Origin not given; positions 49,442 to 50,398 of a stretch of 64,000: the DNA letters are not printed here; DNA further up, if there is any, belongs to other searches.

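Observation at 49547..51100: Sharp high-GC island carrying pyrE-like and type-2 pyrF: probable recent horizontal acquisition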

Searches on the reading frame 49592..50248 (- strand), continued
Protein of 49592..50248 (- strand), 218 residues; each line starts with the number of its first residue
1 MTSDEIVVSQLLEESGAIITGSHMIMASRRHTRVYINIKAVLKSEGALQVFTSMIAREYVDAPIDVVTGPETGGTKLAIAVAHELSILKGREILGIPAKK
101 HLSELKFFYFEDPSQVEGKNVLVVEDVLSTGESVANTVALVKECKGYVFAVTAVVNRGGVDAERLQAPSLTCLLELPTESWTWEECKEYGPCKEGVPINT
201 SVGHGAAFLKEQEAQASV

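Call 70: find_homologous_proteins(query=L001:4937-5782:+)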
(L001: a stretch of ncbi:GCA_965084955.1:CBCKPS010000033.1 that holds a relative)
Query L001:4937-5782:+ (281 aa): 7748 proteins with E <= 0.001 among 8000 candidates; the best 120 are listed.
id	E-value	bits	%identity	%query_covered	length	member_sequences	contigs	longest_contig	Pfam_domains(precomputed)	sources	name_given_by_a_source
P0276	8.5e-142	490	78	99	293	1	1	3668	PF00215.31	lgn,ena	-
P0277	7.8e-91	322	89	57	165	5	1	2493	PF00215.31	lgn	-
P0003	1.0e-65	240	48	93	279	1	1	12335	PF00215.31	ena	-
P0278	1.6e-65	239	48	93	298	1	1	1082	PF00215.31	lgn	-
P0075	2.7e-64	235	48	93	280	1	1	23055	PF00215.31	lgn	-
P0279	1.8e-63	233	44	97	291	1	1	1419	PF00215.31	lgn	-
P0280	2.8e-63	232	44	98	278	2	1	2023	PF00215.31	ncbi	-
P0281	4.2e-63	232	45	93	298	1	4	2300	PF00215.31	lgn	-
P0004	4.4e-62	228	45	99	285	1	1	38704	PF00215.31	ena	-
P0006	1.1e-61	227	48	94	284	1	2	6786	PF00215.31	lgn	-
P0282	6.1e-61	224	44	98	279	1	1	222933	PF00215.31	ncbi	-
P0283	8.4e-61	224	45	93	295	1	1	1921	PF00215.31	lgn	-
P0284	2.1e-60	223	44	98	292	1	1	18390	PF00215.31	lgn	-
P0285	3.0e-60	222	45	97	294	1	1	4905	PF00215.31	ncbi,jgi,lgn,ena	jgi:orotidine-5'-phosphate decarboxylase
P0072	7.0e-60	221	43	99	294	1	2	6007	PF00215.31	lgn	-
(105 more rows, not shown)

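Call 78: search_protein_families(library=ncbifam, proteins=[L001:4937-5782:+], max_evalue=1e-20)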
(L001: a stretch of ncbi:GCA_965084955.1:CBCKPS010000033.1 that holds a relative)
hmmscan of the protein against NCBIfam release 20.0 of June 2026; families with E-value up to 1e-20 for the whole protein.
L001:4937-5782:+ (281 aa): 2 families
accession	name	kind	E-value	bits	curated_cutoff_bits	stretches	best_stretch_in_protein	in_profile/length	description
TIGR02127.1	pyrF_sub2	equivalog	1.2e-55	188.5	110.6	1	2-267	3-256/261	orotidine-5'-phosphate decarboxylase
NF004034.0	PRK05500.1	equivalog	3.7e-27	95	656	1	2-276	5-259/478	bifunctional orotidine-5'-phosphate decarboxylase/orotate phosphoribosyltransferase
